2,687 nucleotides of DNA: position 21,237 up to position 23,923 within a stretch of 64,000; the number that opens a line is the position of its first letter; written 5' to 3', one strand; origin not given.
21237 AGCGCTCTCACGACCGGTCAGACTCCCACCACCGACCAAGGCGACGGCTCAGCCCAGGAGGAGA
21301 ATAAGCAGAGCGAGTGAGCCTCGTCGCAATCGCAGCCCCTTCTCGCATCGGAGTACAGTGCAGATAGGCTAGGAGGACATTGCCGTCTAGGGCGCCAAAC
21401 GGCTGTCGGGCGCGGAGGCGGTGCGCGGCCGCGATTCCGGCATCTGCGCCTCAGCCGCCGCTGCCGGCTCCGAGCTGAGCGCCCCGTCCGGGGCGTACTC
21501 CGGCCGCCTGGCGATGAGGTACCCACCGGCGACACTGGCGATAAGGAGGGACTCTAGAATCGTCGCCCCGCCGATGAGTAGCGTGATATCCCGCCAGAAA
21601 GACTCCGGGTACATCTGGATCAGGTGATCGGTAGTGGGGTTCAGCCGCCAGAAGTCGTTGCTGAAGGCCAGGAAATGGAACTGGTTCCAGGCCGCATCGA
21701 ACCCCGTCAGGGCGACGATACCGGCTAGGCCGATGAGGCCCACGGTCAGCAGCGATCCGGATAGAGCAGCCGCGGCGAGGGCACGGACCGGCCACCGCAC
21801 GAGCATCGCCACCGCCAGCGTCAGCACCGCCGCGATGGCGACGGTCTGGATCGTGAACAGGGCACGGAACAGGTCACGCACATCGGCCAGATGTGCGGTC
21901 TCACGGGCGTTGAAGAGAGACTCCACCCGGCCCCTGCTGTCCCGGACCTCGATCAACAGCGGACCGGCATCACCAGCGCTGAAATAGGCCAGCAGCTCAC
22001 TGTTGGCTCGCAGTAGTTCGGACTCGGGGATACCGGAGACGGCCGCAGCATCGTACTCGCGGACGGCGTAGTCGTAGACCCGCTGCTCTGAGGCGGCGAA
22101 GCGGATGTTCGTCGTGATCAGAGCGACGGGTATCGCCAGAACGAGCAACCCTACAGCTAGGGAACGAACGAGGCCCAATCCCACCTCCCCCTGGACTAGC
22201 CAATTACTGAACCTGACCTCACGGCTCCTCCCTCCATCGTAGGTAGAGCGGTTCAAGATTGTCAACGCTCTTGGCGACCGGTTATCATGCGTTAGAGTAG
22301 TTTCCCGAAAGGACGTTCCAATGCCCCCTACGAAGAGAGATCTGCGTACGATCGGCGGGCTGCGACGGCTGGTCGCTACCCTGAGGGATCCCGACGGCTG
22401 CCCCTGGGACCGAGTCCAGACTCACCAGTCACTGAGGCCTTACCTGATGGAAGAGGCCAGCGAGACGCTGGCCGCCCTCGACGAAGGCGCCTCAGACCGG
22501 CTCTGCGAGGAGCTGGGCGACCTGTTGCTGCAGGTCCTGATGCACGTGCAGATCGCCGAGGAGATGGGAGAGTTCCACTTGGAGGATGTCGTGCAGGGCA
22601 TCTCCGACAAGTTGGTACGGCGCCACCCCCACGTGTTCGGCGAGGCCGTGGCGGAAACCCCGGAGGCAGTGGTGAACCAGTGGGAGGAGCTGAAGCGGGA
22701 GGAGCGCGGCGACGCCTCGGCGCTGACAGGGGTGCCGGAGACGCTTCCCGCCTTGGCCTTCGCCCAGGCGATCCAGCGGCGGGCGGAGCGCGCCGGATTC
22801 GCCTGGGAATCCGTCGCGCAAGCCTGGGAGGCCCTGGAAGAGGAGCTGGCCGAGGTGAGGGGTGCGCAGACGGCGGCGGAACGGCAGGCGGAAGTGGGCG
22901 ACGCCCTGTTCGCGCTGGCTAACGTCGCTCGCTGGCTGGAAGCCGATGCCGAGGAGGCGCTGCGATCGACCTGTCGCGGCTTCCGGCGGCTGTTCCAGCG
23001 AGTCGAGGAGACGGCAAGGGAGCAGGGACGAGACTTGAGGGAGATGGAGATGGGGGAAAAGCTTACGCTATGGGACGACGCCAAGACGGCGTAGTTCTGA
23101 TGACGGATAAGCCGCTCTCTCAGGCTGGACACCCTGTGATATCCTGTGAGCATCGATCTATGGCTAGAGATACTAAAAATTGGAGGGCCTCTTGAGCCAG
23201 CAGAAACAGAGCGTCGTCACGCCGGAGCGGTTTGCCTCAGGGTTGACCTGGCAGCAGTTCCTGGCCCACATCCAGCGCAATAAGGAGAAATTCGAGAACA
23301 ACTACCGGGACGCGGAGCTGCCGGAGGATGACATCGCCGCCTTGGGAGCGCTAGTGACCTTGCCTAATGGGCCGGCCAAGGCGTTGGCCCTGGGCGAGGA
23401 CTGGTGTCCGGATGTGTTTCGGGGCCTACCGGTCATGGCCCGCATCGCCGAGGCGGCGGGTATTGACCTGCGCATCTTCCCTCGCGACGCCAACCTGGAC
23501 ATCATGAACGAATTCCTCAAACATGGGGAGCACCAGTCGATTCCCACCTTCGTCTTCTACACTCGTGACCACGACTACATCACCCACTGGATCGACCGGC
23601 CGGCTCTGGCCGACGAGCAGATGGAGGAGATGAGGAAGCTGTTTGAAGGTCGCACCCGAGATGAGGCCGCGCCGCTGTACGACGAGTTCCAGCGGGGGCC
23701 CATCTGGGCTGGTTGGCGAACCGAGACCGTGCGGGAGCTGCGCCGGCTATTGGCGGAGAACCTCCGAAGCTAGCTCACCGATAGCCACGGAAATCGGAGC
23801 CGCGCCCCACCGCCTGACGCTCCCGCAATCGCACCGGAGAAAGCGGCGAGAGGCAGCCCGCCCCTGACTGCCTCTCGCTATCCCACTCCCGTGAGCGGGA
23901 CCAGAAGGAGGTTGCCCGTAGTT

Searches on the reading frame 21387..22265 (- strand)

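Call 25: search_protein_families(library=pfam, proteins=[window:21387-22265:-], max_evalue=0.001)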
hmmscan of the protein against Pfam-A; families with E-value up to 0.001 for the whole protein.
window:21387-22265:- (292 aa): 1 family
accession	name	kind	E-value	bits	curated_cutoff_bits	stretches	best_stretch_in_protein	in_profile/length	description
PF07314.17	Lit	-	1.2e-30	107.3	24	1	40-224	2-176/176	Lipoprotein intramolecular transacylase Lit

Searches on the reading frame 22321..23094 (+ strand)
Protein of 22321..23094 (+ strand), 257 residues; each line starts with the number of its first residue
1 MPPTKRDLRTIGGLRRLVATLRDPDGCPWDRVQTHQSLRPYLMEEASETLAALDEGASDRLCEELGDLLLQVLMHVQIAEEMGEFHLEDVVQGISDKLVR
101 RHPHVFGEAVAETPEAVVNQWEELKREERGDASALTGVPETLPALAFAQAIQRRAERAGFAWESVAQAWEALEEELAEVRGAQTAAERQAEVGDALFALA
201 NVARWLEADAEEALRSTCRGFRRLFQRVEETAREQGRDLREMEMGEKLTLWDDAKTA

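Call 25: search_protein_families(library=pfam, proteins=[window:22321-23094:+], max_evalue=0.001)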
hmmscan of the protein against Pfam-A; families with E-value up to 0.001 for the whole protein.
window:22321-23094:+ (257 aa): 1 family
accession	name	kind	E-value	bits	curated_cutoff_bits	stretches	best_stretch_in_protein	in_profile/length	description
PF03819.22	MazG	-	1.1e-28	99.7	22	1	33-106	1-74/74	MazG nucleotide pyrophosphohydrolase domain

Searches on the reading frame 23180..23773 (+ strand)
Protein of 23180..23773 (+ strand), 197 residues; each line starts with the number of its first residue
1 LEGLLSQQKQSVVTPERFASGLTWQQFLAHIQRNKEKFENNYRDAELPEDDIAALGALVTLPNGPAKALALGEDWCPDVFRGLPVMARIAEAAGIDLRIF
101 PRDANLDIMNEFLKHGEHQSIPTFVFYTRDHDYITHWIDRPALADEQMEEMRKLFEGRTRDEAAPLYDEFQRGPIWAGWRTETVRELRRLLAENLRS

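Call 25: search_protein_families(library=pfam, proteins=[window:23180-23773:+], max_evalue=0.001)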
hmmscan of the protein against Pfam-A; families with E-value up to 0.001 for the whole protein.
window:23180-23773:+ (197 aa): 1 family
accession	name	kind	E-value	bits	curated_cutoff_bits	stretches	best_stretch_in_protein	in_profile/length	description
PF14595.12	Thioredoxin_9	-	1e-29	103.5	25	1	21-151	1-128/129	Thioredoxin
